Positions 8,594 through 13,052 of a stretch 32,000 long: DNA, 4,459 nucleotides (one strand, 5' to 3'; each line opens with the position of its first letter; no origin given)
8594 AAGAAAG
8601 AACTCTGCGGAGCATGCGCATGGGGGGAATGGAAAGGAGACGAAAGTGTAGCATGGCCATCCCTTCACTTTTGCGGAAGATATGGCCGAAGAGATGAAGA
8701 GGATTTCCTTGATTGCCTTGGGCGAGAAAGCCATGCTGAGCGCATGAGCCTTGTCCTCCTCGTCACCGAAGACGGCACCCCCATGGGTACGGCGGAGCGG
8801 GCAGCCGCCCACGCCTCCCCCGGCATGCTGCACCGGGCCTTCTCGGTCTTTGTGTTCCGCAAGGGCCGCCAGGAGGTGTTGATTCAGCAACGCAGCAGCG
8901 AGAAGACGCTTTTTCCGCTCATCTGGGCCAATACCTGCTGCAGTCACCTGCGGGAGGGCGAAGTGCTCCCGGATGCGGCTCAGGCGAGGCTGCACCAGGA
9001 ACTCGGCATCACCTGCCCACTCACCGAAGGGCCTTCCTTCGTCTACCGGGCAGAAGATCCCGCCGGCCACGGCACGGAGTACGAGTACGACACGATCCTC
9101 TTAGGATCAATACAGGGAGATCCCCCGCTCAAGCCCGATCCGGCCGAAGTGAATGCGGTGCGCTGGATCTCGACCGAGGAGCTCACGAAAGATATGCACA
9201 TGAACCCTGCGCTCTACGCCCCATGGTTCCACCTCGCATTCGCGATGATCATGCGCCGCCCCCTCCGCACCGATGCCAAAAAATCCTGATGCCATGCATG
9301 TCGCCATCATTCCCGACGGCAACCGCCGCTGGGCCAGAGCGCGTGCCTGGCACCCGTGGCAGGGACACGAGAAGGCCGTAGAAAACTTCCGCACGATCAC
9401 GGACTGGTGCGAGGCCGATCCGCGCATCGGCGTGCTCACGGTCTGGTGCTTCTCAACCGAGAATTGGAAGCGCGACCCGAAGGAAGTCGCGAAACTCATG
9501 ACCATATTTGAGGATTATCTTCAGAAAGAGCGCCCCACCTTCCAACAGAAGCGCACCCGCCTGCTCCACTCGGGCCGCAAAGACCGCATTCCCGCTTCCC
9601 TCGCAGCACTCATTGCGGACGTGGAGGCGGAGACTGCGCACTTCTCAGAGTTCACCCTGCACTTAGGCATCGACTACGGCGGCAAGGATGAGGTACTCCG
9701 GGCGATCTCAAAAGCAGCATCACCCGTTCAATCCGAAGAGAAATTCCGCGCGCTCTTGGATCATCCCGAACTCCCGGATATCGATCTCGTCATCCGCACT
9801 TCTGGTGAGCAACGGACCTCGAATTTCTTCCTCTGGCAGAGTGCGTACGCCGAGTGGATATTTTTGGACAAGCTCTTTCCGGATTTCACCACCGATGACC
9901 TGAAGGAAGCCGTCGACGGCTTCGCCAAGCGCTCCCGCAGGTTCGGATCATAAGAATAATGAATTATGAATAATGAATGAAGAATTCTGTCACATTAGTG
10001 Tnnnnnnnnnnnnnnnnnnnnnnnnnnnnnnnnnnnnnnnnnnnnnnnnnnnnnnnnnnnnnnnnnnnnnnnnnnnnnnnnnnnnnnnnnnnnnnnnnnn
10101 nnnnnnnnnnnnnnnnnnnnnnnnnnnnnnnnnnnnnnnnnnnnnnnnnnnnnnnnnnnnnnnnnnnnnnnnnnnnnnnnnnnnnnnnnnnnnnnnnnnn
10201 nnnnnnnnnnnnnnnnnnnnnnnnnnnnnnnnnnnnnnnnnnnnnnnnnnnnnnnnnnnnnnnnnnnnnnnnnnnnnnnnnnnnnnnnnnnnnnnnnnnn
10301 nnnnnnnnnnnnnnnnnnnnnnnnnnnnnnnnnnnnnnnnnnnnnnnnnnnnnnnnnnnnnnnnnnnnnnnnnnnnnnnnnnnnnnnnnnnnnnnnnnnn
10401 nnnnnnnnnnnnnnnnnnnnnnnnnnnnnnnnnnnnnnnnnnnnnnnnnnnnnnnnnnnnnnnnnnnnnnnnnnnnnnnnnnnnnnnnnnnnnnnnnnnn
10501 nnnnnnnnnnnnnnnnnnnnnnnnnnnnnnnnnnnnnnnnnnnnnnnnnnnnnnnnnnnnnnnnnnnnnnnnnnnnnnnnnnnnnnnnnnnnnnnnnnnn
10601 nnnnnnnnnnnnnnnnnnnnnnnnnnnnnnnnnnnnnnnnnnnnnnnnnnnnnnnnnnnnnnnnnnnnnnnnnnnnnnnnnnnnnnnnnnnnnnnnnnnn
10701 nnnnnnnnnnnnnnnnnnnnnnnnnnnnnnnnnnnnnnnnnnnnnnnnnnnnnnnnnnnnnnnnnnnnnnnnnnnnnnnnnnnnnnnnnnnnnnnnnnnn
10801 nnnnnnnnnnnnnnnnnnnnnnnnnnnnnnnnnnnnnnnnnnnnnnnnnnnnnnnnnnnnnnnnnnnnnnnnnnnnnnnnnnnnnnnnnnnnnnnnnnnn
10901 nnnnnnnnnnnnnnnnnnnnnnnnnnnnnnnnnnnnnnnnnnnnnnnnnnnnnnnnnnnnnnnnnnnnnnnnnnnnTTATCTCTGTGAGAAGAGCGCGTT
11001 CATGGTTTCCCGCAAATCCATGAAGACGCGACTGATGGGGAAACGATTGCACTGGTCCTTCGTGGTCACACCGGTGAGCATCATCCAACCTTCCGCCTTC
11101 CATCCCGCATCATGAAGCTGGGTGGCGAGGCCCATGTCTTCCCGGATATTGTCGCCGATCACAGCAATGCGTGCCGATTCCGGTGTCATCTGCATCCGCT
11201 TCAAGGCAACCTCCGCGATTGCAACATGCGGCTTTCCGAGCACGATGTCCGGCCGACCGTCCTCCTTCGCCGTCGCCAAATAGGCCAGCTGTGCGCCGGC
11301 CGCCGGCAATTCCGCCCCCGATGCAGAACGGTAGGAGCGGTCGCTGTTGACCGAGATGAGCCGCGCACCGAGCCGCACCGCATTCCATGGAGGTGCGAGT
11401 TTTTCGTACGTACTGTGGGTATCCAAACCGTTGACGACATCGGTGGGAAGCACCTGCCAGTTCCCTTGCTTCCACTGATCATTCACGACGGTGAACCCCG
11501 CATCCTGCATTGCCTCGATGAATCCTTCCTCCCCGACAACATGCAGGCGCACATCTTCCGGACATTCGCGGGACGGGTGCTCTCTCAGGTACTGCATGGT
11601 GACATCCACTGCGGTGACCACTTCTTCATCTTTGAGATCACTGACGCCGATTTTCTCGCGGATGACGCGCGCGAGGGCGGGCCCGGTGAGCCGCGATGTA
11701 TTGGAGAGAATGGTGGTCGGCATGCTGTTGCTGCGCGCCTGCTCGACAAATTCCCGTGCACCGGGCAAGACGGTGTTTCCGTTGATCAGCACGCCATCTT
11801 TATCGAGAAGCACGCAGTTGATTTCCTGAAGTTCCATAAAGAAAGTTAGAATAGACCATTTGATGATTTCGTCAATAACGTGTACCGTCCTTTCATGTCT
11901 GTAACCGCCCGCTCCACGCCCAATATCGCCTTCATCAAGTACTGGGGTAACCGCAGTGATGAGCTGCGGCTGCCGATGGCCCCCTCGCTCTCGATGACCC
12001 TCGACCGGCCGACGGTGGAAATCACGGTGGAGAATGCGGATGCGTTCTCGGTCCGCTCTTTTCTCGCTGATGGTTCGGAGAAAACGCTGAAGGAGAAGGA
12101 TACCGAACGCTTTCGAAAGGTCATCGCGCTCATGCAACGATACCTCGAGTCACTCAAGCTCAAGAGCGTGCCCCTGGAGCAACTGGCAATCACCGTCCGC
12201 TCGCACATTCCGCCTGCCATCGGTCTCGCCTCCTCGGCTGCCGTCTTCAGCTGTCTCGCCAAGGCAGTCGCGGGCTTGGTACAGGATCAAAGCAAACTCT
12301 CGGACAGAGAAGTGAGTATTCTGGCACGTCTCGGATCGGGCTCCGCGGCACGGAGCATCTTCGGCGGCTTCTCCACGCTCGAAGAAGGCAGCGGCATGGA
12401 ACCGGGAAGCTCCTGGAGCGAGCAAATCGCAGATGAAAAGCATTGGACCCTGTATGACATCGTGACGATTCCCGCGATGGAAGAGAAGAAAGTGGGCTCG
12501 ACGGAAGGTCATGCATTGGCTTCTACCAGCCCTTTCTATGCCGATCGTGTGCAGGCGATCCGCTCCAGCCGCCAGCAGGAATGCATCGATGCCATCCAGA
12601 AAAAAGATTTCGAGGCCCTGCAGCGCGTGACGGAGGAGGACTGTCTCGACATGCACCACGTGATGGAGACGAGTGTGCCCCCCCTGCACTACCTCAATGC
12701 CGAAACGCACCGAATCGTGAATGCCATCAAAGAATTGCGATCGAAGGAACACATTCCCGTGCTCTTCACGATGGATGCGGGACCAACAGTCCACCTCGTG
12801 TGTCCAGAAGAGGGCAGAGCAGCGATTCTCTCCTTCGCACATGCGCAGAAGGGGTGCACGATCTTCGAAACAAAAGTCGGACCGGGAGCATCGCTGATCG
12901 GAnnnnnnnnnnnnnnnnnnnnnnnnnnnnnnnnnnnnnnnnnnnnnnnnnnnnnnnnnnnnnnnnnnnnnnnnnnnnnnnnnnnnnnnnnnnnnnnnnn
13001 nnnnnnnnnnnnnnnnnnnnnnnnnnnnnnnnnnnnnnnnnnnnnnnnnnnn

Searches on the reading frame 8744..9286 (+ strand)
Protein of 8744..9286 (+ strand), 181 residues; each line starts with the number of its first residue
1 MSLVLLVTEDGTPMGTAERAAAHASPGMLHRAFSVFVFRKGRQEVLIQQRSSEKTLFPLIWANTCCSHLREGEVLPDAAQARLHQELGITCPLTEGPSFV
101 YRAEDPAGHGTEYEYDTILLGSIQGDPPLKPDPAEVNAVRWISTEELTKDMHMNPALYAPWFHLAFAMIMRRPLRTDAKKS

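Call 6: search_protein_families(library=pfam, proteins=[window:8744-9286:+], max_evalue=0.001)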
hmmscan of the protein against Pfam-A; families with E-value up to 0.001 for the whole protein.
window:8744-9286:+ (181 aa): 1 family
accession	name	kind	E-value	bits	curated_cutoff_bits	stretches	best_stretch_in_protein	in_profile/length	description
PF00293.34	NUDIX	-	3.1e-14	53.6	21.1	1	28-161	1-133/134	NUDIX domain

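Call 9: search_protein_families(library=ncbifam, proteins=[window:8744-9286:+], max_evalue=0.01)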
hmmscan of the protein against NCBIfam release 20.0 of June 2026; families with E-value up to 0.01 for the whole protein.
window:8744-9286:+ (181 aa): 4 families
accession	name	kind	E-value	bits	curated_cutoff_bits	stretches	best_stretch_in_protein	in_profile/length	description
NF002995.0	PRK03759.1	equivalog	5.1e-47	159.9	127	1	3-167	8-170/185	isopentenyl-diphosphate Delta-isomerase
TIGR02150.1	IPP_isom_1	equivalog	1.8e-34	118.9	105.8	1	4-164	1-157/159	isopentenyl-diphosphate delta-isomerase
NF011922.0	PRK15393.1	equivalog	5.4e-09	36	152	1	4-149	13-149/182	NUDIX hydrolase YfcD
NF041653.1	Nud_hyd_Meth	equivalog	1.8e-08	34.3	300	1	14-170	12-161/170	Nudix hydrolase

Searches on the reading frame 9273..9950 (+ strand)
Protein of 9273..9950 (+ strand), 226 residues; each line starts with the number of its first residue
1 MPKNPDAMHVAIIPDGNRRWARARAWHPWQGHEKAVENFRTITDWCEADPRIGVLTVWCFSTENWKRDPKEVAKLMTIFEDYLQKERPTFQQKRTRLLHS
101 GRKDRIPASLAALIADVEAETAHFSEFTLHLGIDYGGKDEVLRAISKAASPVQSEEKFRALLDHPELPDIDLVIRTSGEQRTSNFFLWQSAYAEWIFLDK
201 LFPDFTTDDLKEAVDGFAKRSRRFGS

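Call 6: search_protein_families(library=pfam, proteins=[window:9273-9950:+], max_evalue=0.001)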
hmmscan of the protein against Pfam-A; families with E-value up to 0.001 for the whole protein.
window:9273-9950:+ (226 aa): 1 family
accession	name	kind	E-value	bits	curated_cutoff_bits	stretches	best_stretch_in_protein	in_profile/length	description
PF01255.24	Prenyltransf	-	8.3e-66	222.1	27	1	13-225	1-219/219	Putative undecaprenyl diphosphate synthase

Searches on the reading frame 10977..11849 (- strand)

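Call 5: search_protein_families(library=pfam, proteins=[window:10977-11849:-], max_evalue=0.01)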
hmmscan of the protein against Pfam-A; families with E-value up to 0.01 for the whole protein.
window:10977-11849:- (290 aa): 3 families
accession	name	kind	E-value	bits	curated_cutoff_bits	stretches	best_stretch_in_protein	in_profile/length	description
PF13344.12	Hydrolase_6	-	3.6e-19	69.1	27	1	13-120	1-101/101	Haloacid dehalogenase-like hydrolase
PF00702.32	Hydrolase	-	1.2e-10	42.5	26.4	1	10-240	1-185/191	haloacid dehalogenase-like hydrolase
PF13242.12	Hydrolase_like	-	2.4e-07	31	22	1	203-281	1-74/75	HAD-hyrolase-like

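Call 9: search_protein_families(library=ncbifam, proteins=[window:10977-11849:-], max_evalue=0.01)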
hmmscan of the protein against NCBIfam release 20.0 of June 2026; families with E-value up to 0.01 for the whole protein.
window:10977-11849:- (290 aa): 12 families
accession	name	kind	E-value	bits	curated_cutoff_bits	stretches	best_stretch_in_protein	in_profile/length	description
NF053752.1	TK1734_fam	exception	1.6e-33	116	475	1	12-272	2-243/260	2-phosphoglycolate phosphatase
TIGR01460.1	HAD-SF-IIA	subfamily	1.6e-29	103.4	100.15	1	13-245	1-236/246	HAD-IIA family hydrolase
TIGR01457.1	HAD-SF-IIA-hyp2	hypoth_equivalog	5e-26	91.7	247.65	1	13-268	4-233/249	TIGR01457 family HAD-type hydrolase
TIGR01452.1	PGP_euk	subfamily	5e-21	75.3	201.95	1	10-262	2-251/279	phosphoglycolate/pyridoxal phosphate family phosphatase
NF007762.0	PRK10444.1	equivalog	3.2e-20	72.7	368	1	10-272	3-235/250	HAD-IIA family hydrolase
TIGR01459.1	HAD-SF-IIA-hyp4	hypoth_equivalog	5.5e-11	42.3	103.75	1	11-243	9-231/242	TIGR01459 family HAD-type hydrolase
TIGR01458.1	HAD-SF-IIA-hyp3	hypoth_equivalog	1.7e-10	40.6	175.95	2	10-93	1-86/257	TIGR01458 family HAD-type hydrolase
TIGR01668.1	YqeG_hyp_ppase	hypoth_equivalog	6.4e-07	29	89.1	1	8-75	23-89/170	YqeG family HAD IIIA-type phosphatase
TIGR01662.1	HAD-SF-IIIA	subfamily_domain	0.00046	20.3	44.6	0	205-244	92-130/141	HAD-IIIA family hydrolase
TIGR02252.1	DREG-2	subfamily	0.00056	19.7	155.2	0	204-251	158-200/203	HAD hydrolase, REG-2-like, family IA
TIGR01456.1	CECR5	hypoth_equivalog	0.0011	17.9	139.25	1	13-122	3-108/321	TIGR01456 family HAD-type hydrolase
TIGR01656.1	Histidinol-ppas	subfamily_domain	0.0081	16.1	84.15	0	191-245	89-138/149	histidinol-phosphate phosphatase domain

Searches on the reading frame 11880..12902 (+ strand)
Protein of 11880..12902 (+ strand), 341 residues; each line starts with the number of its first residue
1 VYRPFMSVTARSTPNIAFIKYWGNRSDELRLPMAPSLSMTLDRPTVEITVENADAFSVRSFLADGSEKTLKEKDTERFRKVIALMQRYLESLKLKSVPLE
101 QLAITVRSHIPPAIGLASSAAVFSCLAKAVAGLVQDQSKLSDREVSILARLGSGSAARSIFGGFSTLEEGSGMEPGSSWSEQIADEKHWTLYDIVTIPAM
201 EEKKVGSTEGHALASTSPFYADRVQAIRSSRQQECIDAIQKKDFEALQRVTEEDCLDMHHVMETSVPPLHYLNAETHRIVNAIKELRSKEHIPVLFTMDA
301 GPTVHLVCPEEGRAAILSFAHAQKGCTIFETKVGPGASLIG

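Call 5: search_protein_families(library=pfam, proteins=[window:11880-12902:+], max_evalue=0.01)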
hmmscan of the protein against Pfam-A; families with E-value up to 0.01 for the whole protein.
window:11880-12902:+ (341 aa): 3 families
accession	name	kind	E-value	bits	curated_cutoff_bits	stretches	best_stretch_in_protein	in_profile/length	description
PF22700.2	MVD-like_N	-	6.8e-38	130.2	27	1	13-172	2-151/157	Diphosphomevalonate decarboxylase-like N-terminal domain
PF18376.6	MDD_C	-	4.2e-21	76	23.2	1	195-320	3-130/186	Mevalonate 5-diphosphate decarboxylase C-terminal domain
PF00288.32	GHMP_kinases_N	-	1.1e-07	32.4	22.3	1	82-154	7-68/87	GHMP kinases N terminal domain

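Call 9: search_protein_families(library=ncbifam, proteins=[window:11880-12902:+], max_evalue=0.01)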
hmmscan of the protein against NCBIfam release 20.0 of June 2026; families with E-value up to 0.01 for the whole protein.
window:11880-12902:+ (341 aa): 11 families
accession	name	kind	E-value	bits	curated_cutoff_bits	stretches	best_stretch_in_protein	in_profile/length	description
TIGR01240.1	mevDPdecarb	equivalog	7.3e-63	212.4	171.35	1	9-317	2-297/305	diphosphomevalonate decarboxylase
NF040704.1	IPP_alt_MvaD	equivalog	6.3e-34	117.5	475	1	8-311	2-288/323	phosphomevalonate decarboxylase MvaD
NF040847.1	mev_decarb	equivalog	7.8e-16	58.2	560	1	9-307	37-318/350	bisphosphomevalonate decarboxylase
NF040848.1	mev_kinase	equivalog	3.8e-10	39.3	440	1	71-290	65-273/323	mevalonate-3-kinase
TIGR00549.1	mevalon_kin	equivalog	4.1e-08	33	163.05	1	35-149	18-126/276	mevalonate kinase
TIGR01920.1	Shik_kin_archae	equivalog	8.1e-06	25.4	126.85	1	70-137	38-105/266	shikimate kinase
NF003006.0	PRK03817.1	equivalog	4.7e-05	22.5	443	0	39-133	27-119/352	galactokinase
NF002288.1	PRK01212.1-4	equivalog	0.00014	21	194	1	37-135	18-110/303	homoserine kinase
TIGR00131.1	gal_kin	equivalog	0.00049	19.1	226.65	1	41-135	56-144/388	galactokinase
NF040726.1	BetaRFA-P_synth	equivalog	0.0017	17.6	328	1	38-152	28-132/327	beta-ribofuranosylaminobenzene 5'-phosphate synthase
NF003036.0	PRK03926.1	equivalog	0.0023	17.1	403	1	84-147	59-119/302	mevalonate kinase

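Call 63: search_solved_structures(query=window:11880-12902:+, max_evalue=0.00001, show_alignments=0)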
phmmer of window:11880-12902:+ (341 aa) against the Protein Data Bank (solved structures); distinct sequences matched with E-value up to 0.00001: 19.
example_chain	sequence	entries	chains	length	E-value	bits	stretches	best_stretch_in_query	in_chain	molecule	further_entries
6n0x_A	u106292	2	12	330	4.9e-50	173.9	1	8-340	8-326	Diphosphomevalonate decarboxylase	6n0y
6n0z_A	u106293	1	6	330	8.2e-48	166.6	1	8-340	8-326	Diphosphomevalonate decarboxylase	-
3d4j_A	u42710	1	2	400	1.2e-38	136.5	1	3-307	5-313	Diphosphomevalonate decarboxylase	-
6n10_A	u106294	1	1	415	1.5e-38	136.2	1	6-308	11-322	Diphosphomevalonate decarboxylase MVD1, peroxisomal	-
2hk2_A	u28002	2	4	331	1.7e-37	132.7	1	6-317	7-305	Diphosphomevalonate decarboxylase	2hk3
1fi4_A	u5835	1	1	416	2.1e-37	132.4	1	8-322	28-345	MEVALONATE 5-DIPHOSPHATE DECARBOXYLASE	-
3qt5_A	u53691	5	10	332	7.8e-37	130.5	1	8-317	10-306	Mevalonate diphosphate decarboxylase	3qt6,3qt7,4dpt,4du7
6xr5_A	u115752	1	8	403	1.4e-36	129.7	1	8-313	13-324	Diphosphomevalonate decarboxylase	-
3qt8_A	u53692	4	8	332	2e-36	129.2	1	8-317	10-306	Mevalonate diphosphate decarboxylase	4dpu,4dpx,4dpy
3f0n_A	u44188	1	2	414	3e-36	128.7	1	7-313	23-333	MEVALONATE PYROPHOSPHATE DECARBOXYLASE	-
4dpw_A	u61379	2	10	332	1e-35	126.9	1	8-317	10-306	Mevalonate diphosphate decarboxylase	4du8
5v2l_A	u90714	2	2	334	3.4e-35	125.2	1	6-337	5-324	Mevalonate diphosphate decarboxylase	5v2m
6e2s_A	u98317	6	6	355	3.8e-35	125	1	5-337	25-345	Mevalonate diphosphate decarboxylase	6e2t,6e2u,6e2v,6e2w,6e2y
5gmd_A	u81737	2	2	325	1e-32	117.1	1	6-339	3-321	Diphosphomevalonate decarboxylase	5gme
4z7c_A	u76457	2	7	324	1.2e-32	116.9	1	7-339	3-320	Diphosphomevalonate decarboxylase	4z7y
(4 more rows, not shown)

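Call 67: search_solved_structures(query=window:11880-12902:+, max_evalue=1e-40, show_alignments=1)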
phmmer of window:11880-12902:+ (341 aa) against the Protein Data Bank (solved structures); distinct sequences matched with E-value up to 1e-40: 2.
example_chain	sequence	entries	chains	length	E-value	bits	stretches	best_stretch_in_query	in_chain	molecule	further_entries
6n0x_A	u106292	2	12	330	4.9e-50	173.9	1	8-340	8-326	Diphosphomevalonate decarboxylase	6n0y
6n0z_A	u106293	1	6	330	8.2e-48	166.6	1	8-340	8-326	Diphosphomevalonate decarboxylase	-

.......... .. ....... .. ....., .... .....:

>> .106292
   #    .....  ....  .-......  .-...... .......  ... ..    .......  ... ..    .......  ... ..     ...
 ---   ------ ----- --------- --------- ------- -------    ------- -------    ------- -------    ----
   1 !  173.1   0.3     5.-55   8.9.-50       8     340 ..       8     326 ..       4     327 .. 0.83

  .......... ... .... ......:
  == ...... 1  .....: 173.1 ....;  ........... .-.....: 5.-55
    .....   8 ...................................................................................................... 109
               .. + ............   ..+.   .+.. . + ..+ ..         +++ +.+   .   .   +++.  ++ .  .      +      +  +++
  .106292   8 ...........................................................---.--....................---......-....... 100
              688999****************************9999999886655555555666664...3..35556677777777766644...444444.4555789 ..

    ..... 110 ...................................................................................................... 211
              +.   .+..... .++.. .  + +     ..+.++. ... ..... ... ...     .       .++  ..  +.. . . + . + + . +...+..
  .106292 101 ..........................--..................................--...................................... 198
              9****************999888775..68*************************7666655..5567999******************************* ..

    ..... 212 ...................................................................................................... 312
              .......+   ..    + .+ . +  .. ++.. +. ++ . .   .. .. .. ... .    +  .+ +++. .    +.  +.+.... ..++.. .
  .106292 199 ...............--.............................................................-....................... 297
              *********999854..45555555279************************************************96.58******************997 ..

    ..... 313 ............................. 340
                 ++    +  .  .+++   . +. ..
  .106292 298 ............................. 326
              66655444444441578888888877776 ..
